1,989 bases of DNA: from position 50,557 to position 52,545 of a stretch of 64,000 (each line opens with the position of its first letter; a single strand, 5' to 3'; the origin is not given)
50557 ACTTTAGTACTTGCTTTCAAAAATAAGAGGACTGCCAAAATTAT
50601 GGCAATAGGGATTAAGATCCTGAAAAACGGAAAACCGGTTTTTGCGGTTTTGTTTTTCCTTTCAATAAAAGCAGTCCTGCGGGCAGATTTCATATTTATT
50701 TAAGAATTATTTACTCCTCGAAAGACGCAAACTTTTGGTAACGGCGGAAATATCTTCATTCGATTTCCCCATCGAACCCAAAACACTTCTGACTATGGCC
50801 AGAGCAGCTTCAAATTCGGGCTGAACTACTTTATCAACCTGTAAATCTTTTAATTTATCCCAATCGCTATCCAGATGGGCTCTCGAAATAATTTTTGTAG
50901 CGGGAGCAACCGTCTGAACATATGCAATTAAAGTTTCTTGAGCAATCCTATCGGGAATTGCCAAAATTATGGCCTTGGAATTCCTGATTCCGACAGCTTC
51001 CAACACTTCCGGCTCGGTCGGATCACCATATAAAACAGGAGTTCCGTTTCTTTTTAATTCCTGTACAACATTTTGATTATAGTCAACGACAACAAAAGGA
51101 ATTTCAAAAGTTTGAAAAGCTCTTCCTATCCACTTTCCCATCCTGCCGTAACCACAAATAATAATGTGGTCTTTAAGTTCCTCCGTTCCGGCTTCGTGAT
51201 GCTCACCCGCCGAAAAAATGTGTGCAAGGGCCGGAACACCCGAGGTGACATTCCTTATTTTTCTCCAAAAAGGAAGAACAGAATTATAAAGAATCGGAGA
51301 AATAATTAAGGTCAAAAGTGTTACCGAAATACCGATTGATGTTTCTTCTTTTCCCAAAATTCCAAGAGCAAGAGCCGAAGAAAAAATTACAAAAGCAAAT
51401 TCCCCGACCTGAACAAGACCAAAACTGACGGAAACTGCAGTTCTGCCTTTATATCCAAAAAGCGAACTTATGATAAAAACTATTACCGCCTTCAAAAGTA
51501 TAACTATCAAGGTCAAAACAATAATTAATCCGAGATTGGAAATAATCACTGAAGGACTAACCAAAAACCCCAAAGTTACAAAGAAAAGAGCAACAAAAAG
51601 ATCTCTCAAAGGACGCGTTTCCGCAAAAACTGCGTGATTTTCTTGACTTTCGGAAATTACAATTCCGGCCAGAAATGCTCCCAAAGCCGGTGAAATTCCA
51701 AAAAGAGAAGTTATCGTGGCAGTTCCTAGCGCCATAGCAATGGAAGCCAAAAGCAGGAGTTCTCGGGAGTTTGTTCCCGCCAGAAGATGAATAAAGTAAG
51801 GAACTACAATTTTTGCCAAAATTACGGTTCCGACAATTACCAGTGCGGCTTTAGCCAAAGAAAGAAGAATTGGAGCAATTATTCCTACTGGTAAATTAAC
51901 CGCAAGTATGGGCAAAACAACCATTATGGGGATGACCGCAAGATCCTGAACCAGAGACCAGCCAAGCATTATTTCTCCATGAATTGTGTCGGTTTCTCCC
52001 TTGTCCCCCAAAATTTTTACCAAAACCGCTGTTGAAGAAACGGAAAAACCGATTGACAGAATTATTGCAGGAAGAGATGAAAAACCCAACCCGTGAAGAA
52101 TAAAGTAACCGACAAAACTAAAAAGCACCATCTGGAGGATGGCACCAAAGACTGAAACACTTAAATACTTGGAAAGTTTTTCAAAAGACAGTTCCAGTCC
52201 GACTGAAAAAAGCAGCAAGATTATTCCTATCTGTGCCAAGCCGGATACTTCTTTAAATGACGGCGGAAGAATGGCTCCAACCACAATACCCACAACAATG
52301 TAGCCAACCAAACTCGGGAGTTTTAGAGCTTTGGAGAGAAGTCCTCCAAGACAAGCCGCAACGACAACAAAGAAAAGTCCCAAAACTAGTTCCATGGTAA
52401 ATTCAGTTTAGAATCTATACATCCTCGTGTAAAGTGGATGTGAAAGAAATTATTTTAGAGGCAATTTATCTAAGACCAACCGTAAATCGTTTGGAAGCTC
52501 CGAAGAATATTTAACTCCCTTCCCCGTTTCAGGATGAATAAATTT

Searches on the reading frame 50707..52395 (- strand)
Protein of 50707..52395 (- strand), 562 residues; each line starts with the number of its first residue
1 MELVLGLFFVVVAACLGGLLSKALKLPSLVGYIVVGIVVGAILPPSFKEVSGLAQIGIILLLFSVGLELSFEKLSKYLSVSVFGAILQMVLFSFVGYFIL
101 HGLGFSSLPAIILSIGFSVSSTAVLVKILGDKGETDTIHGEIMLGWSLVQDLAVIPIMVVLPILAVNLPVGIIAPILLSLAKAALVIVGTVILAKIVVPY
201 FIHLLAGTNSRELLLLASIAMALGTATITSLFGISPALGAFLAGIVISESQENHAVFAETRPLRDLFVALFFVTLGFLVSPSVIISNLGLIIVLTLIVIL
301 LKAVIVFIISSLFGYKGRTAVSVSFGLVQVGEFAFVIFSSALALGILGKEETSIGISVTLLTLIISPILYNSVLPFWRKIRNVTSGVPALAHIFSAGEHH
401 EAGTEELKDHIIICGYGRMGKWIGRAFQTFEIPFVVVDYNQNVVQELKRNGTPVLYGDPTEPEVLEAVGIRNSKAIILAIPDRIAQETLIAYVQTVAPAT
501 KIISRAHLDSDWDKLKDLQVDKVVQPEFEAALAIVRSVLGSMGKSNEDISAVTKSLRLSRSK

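Call 89: search_protein_families(library=pfam, proteins=[window:50707-52395:-], max_evalue=0.00001)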
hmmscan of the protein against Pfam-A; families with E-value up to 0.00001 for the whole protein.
window:50707-52395:- (562 aa): 2 families
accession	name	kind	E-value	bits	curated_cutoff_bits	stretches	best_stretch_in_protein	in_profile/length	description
PF00999.27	Na_H_Exchanger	-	2.2e-55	188.5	26.2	1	12-369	2-373/375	Sodium/hydrogen exchanger, transmembrane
PF02254.24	TrkA_N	-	9e-26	90.9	23.8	1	411-526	1-116/116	TrkA-N domain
